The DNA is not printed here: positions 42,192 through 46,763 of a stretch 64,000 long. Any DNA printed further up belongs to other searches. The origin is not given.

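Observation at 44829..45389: PolC retains its inserted proofreading domain but appears to have lost the DEDDh catalytic residues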

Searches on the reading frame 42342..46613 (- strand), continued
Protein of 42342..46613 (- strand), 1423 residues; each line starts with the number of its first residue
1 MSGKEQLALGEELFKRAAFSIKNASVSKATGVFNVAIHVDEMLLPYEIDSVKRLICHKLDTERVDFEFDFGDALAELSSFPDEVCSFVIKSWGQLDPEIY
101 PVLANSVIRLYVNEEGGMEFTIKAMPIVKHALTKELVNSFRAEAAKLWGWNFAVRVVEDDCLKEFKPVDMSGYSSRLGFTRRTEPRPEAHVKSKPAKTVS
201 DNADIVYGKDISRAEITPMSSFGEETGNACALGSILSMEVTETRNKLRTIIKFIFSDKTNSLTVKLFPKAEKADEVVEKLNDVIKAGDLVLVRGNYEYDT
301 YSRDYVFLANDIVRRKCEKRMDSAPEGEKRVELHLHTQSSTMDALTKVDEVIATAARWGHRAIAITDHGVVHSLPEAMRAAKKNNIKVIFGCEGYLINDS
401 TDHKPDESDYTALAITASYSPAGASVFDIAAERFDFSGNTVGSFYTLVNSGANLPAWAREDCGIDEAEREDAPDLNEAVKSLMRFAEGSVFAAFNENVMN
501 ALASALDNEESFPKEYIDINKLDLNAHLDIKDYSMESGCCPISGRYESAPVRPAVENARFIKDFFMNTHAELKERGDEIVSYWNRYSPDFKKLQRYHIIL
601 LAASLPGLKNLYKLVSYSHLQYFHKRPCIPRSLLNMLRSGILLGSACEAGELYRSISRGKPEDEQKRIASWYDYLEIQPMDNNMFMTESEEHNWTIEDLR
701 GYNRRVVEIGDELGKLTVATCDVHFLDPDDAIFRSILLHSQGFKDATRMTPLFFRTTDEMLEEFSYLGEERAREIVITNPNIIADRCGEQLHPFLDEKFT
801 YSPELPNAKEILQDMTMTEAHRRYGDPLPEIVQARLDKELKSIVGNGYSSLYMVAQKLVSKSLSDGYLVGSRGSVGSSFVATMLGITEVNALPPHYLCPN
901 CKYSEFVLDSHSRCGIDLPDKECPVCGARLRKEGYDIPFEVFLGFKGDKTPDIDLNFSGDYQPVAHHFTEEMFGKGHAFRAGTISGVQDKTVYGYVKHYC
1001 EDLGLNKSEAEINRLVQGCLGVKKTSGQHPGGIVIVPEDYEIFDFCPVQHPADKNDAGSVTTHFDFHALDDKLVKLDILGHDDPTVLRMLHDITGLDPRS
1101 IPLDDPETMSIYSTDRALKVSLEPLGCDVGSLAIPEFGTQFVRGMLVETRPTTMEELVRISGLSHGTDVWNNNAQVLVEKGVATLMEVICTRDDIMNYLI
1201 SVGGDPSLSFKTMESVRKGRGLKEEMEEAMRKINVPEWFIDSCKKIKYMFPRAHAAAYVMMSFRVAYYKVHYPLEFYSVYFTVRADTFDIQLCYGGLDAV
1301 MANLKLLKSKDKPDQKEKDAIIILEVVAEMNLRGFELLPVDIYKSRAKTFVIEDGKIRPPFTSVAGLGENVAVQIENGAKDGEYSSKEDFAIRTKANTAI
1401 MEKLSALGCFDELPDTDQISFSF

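Call 69: find_homologous_proteins(query=P0039, max_evalue=1e-10)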
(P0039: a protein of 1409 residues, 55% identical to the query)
Query P0039 (1409 aa): 6572 proteins with E <= 1e-10 among 8000 candidates; the best 120 are listed.
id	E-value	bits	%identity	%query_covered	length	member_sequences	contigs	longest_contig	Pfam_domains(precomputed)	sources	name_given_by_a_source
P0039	0.0e+0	3265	100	100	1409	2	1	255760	PF02811.27,PF14579.13,PF17657.7,PF07733.19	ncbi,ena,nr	ncbi:MAG: PolC-type DNA polymerase III [Christensenellaceae bacterium]|nr:PolC-type DNA polymerase I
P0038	0.0e+0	2543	78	99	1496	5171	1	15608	PF02811.27,PF14579.13,PF17657.7,PF07733.19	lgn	-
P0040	0.0e+0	2542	78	99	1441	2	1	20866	PF02811.27,PF14579.13,PF17657.7,PF07733.19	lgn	-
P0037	0.0e+0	2541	77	99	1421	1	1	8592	PF02811.27,PF14579.13,PF17657.7,PF07733.19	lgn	-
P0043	0.0e+0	2330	72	99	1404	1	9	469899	PF02811.27,PF14579.13,PF17657.7,PF07733.19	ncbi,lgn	-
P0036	0.0e+0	2311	71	99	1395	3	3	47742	PF02811.27,PF14579.13,PF17657.7,PF07733.19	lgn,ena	-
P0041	0.0e+0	2300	71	99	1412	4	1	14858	PF02811.27,PF14579.13,PF17657.7,PF07733.19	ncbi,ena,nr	ncbi:MAG: PolC-type DNA polymerase III [Clostridia bacterium]|nr:PolC-type DNA polymerase III [Clost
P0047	0.0e+0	2285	71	99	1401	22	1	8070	PF02811.27,PF14579.13,PF17657.7,PF07733.19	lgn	-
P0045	0.0e+0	2275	70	98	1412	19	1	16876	PF02811.27,PF14579.13,PF17657.7,PF07733.19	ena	-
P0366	0.0e+0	2269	70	98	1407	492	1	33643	PF02811.27,PF14579.13,PF17657.7,PF07733.19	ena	-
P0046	0.0e+0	2266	70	100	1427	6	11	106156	PF02811.27,PF14579.13,PF17657.7,PF07733.19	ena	-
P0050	0.0e+0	2261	70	98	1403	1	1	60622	PF02811.27,PF14579.13,PF17657.7,PF07733.19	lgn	-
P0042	0.0e+0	2217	69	99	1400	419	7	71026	PF02811.27,PF14579.13,PF17657.7,PF07733.19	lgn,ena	-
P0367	0.0e+0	2157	67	98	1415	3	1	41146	PF00929.32,PF02811.27,PF14579.13,PF17657.7,PF07733.19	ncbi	-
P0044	0.0e+0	2156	67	99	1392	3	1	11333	PF00929.32,PF02811.27,PF14579.13,PF17657.7,PF07733.19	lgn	-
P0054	0.0e+0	2136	67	98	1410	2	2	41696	PF00929.32,PF02811.27,PF14579.13,PF17657.7,PF07733.19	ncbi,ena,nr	ncbi:MAG: PolC-type DNA polymerase III [Clostridia bacterium]|nr:PolC-type DNA polymerase III [Clost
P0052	0.0e+0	2135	67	100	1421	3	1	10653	PF00929.32,PF02811.27,PF14579.13,PF17657.7,PF07733.19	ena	-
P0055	0.0e+0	2134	67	98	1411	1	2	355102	PF00929.32,PF02811.27,PF14579.13,PF17657.7,PF07733.19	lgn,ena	-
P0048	0.0e+0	2133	67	98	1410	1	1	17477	PF00929.32,PF02811.27,PF14579.13,PF17657.7,PF07733.19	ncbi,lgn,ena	-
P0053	0.0e+0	2126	67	98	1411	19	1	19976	PF00929.32,PF02811.27,PF14579.13,PF17657.7,PF07733.19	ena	-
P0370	0.0e+0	1944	69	84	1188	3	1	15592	PF00929.32,PF02811.27,PF14579.13,PF17657.7,PF07733.19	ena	-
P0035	0.0e+0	1787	57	98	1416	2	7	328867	PF00929.32,PF02811.27,PF14579.13,PF17657.7,PF07733.19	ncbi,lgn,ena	-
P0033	0.0e+0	1761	57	98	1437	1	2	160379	PF00929.32,PF02811.27,PF14579.13,PF17657.7,PF07733.19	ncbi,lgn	-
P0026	0.0e+0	1723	56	99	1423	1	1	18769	PF00929.32,PF02811.27,PF14579.13,PF17657.7,PF07733.19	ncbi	-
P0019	0.0e+0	1708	56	99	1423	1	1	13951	PF00929.32,PF02811.27,PF14579.13,PF17657.7,PF07733.19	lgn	-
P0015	0.0e+0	1698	55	99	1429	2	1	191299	PF00929.32,PF02811.27,PF14579.13,PF17657.7,PF07733.19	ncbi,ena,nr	ncbi:MAG: PolC-type DNA polymerase III [Clostridia bacterium]|nr:PolC-type DNA polymerase III [Clost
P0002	0.0e+0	1667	55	98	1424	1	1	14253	PF02811.27,PF14579.13,PF17657.7,PF07733.19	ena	-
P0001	0.0e+0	1659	55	98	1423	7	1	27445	PF02811.27,PF14579.13,PF17657.7,PF07733.19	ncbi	-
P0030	0.0e+0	1607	54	98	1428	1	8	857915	PF02811.27,PF14579.13,PF17657.7,PF07733.19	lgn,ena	-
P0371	0.0e+0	1578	54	97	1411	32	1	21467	PF00929.32,PF02811.27,PF14579.13,PF17657.7,PF07733.19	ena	-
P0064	0.0e+0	1567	54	93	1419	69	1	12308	PF00929.32,PF02811.27,PF14579.13,PF17657.7,PF07733.19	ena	-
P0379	0.0e+0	1524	57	87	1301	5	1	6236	PF00929.32,PF02811.27,PF16473.12,PF14579.13,PF17657.7,PF07733.19,PF21762.4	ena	-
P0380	0.0e+0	1522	58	85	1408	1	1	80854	PF00929.32,PF02811.27,PF14579.13,PF17657.7,PF07733.19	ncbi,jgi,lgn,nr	ncbi:MAG: PolC-type DNA polymerase III [Christensenellaceae bacterium]|jgi:DNA polymerase-3 subunit 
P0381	0.0e+0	1521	53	93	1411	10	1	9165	PF00929.32,PF02811.27,PF14579.13,PF17657.7,PF07733.19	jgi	jgi:DNA polymerase-3 subunit alpha (Gram-positive type)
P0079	0.0e+0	1501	57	84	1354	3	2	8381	PF00929.32,PF02811.27,PF14579.13,PF17657.7,PF07733.19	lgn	-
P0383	0.0e+0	1498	53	93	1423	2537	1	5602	PF02811.27,PF14579.13,PF17657.7,PF07733.19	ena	-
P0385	0.0e+0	1492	53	93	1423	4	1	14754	PF02811.27,PF14579.13,PF17657.7,PF07733.19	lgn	-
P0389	0.0e+0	1477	55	86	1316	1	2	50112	PF00929.32,PF13482.13,PF02811.27,PF14579.13,PF17657.7,PF07733.19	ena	-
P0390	0.0e+0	1476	55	86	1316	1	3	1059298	PF00929.32,PF13482.13,PF02811.27,PF14579.13,PF17657.7,PF07733.19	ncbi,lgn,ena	-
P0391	0.0e+0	1476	56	85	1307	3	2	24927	PF00929.32,PF13482.13,PF02811.27,PF16473.12,PF14579.13,PF17657.7,PF07733.19,PF21762.4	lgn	-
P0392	0.0e+0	1474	54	87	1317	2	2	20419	PF00929.32,PF13482.13,PF02811.27,PF14579.13,PF17657.7,PF07733.19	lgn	-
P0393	0.0e+0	1474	55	86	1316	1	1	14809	PF00929.32,PF13482.13,PF02811.27,PF14579.13,PF17657.7,PF07733.19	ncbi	-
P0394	0.0e+0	1473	55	86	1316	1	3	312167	PF00929.32,PF13482.13,PF02811.27,PF14579.13,PF17657.7,PF07733.19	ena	-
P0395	0.0e+0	1473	55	86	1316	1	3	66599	PF00929.32,PF13482.13,PF02811.27,PF14579.13,PF17657.7,PF07733.19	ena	-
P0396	0.0e+0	1471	53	90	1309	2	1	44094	PF00929.32,PF13482.13,PF02811.27,PF16473.12,PF14579.13,PF17657.7,PF07733.19,PF21762.4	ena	-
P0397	0.0e+0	1464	55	85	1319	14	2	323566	PF00929.32,PF13482.13,PF02811.27,PF14579.13,PF17657.7,PF07733.19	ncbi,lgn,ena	-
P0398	0.0e+0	1459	56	85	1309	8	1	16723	PF00929.32,PF13482.13,PF02811.27,PF16473.12,PF14579.13,PF17657.7,PF07733.19,PF21762.4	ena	-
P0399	0.0e+0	1432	55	86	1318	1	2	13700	PF00929.32,PF02811.27,PF14579.13,PF17657.7,PF07733.19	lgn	-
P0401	0.0e+0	1407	53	86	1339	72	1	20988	PF00929.32,PF02811.27,PF14579.13,PF17657.7,PF07733.19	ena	-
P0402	0.0e+0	1375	52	85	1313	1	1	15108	PF00929.32,PF02811.27,PF16473.12,PF14579.13,PF17657.7,PF07733.19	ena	-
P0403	0.0e+0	1375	52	85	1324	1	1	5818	PF00929.32,PF01612.27,PF02811.27,PF14579.13,PF17657.7,PF07733.19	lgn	-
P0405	0.0e+0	1338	50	85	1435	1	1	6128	PF00929.32,PF02811.27,PF16473.12,PF14579.13,PF14480.12,PF01336.32,PF11490.14,PF17657.7,PF07733.19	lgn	-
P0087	0.0e+0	1337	53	84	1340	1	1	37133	PF00929.32,PF02811.27,PF16473.12,PF14579.13,PF17657.7,PF07733.19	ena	-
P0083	0.0e+0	1331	47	98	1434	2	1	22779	PF00929.32,PF13482.13,PF02811.27,PF16473.12,PF14579.13,PF14480.12,PF01336.32,PF11490.14,PF17657.7,PF07733.19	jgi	-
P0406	0.0e+0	1330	50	88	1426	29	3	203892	PF00929.32,PF13482.13,PF02811.27,PF16473.12,PF14579.13,PF14480.12,PF01336.32,PF11490.14,PF17657.7,PF07733.19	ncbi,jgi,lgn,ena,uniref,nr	ncbi:PolC-type DNA polymerase III [Acetivibrio saccincola]|uniref:PolC-type DNA polymerase III n=1 T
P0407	0.0e+0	1330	49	87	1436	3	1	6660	PF00929.32,PF13482.13,PF02811.27,PF16473.12,PF14579.13,PF14480.12,PF01336.32,PF11490.14,PF17657.7,PF07733.19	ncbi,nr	ncbi:MAG: PolC-type DNA polymerase III [Clostridiaceae bacterium]|nr:PolC-type DNA polymerase III [C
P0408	0.0e+0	1327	46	99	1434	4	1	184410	PF00929.32,PF12836.14,PF13482.13,PF02811.27,PF16473.12,PF14579.13,PF14480.12,PF01336.32,PF11490.14,PF17657.7,PF07733.19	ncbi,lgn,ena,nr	ncbi:MAG TPA: PolC-type DNA polymerase III [Clostridiaceae bacterium]|nr:PolC-type DNA polymerase II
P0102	0.0e+0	1324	49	87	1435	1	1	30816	PF00929.32,PF13482.13,PF02811.27,PF16473.12,PF14579.13,PF14480.12,PF01336.32,PF11490.14,PF17657.7,PF07733.19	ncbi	ncbi:MAG: PolC-type DNA polymerase III [Bacillota bacterium]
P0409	0.0e+0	1324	50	85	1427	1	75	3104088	PF00929.32,PF13482.13,PF02811.27,PF16473.12,PF14579.13,PF14480.12,PF01336.32,PF11490.14,PF17657.7,PF07733.19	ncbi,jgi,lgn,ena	jgi:DNA polymerase-3 subunit alpha (Gram-positive type)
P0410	0.0e+0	1322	50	86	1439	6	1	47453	PF00929.32,PF13482.13,PF02811.27,PF16473.12,PF14579.13,PF14480.12,PF01336.32,PF11490.14,PF17657.7,PF07733.19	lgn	-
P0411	0.0e+0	1322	50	85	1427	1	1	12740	PF00929.32,PF13482.13,PF02811.27,PF16473.12,PF14579.13,PF14480.12,PF01336.32,PF11490.14,PF17657.7,PF07733.19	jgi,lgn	jgi:DNA polymerase-3 subunit alpha (Gram-positive type)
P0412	0.0e+0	1321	50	85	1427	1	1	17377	PF00929.32,PF13482.13,PF02811.27,PF16473.12,PF14579.13,PF14480.12,PF01336.32,PF11490.14,PF17657.7,PF07733.19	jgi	jgi:DNA polymerase-3 subunit alpha (Gram-positive type)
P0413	0.0e+0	1320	47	92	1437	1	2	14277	PF00929.32,PF13482.13,PF02811.27,PF14579.13,PF14480.12,PF01336.32,PF11490.14,PF17657.7,PF07733.19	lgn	-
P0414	0.0e+0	1319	50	85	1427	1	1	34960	PF00929.32,PF13482.13,PF02811.27,PF16473.12,PF14579.13,PF14480.12,PF01336.32,PF11490.14,PF17657.7,PF07733.19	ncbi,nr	ncbi:MAG: PolC-type DNA polymerase III [Clostridium sp.]|nr:PolC-type DNA polymerase III [Clostridiu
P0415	0.0e+0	1319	50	87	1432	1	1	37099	PF00929.32,PF13482.13,PF02811.27,PF16473.12,PF14579.13,PF14480.12,PF01336.32,PF11490.14,PF17657.7,PF07733.19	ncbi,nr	ncbi:MAG: PolC-type DNA polymerase III [Bacillota bacterium]|nr:PolC-type DNA polymerase III [Bacill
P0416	0.0e+0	1319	46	98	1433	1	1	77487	PF00929.32,PF02811.27,PF14579.13,PF14480.12,PF01336.32,PF11490.14,PF17657.7,PF07733.19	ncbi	-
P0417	0.0e+0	1319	50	86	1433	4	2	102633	PF00929.32,PF13482.13,PF02811.27,PF14579.13,PF01336.32,PF11490.14,PF17657.7,PF07733.19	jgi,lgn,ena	-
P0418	0.0e+0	1318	50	88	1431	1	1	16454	PF00929.32,PF02811.27,PF14579.13,PF14480.12,PF01336.32,PF11490.14,PF17657.7,PF07733.19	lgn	-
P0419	0.0e+0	1316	50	89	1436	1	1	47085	PF00929.32,PF13482.13,PF02811.27,PF14579.13,PF14480.12,PF01336.32,PF11490.14,PF17657.7,PF07733.19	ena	-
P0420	0.0e+0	1316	50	89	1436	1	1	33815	PF00929.32,PF13482.13,PF02811.27,PF14579.13,PF14480.12,PF01336.32,PF11490.14,PF17657.7,PF07733.19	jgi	-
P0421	0.0e+0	1316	50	86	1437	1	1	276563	PF00929.32,PF13482.13,PF02811.27,PF14579.13,PF14480.12,PF01336.32,PF11490.14,PF17657.7,PF07733.19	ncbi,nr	ncbi:MAG: PolC-type DNA polymerase III [Clostridia bacterium]|nr:PolC-type DNA polymerase III [Clost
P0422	0.0e+0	1315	47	93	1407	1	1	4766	PF00929.32,PF13482.13,PF02811.27,PF14579.13,PF01336.32,PF11490.14,PF17657.7,PF07733.19,PF21762.4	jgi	-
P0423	0.0e+0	1315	47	93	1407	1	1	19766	PF00929.32,PF13482.13,PF02811.27,PF14579.13,PF01336.32,PF11490.14,PF17657.7,PF07733.19,PF21762.4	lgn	-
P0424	0.0e+0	1315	47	93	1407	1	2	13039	PF00929.32,PF13482.13,PF02811.27,PF14579.13,PF01336.32,PF11490.14,PF17657.7,PF07733.19,PF21762.4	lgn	-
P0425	0.0e+0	1314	47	93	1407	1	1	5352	PF00929.32,PF13482.13,PF02811.27,PF14579.13,PF01336.32,PF11490.14,PF17657.7,PF07733.19,PF21762.4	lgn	-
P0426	0.0e+0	1314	47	92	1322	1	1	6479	PF00929.32,PF13482.13,PF02811.27,PF14579.13,PF01336.32,PF11490.14,PF17657.7,PF07733.19,PF21762.4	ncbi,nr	ncbi:MAG: polymerase subunit alpha, Gram-positive type, partial [Thermoanaerobacter sp.]|nr:polymera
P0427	0.0e+0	1314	50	86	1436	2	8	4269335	PF00929.32,PF13482.13,PF02811.27,PF16473.12,PF14579.13,PF14480.12,PF01336.32,PF11490.14,PF17657.7,PF07733.19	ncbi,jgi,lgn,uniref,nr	ncbi:PolC-type DNA polymerase III [Acetivibrio mesophilus]|uniref:DNA polymerase III PolC-type n=1 T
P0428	0.0e+0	1314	47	93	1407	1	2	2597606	PF00929.32,PF13482.13,PF02811.27,PF14579.13,PF01336.32,PF11490.14,PF17657.7,PF07733.19,PF21762.4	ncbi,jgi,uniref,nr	ncbi:DNA polymerase III, alpha chain, Gram-positive type [Thermoanaerobacter thermohydrosulfuricus W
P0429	0.0e+0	1314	47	93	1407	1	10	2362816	PF00929.32,PF13482.13,PF02811.27,PF14579.13,PF01336.32,PF11490.14,PF17657.7,PF07733.19,PF21762.4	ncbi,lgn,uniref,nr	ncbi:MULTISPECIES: PolC-type DNA polymerase III [Thermoanaerobacter]|uniref:DNA polymerase III PolC-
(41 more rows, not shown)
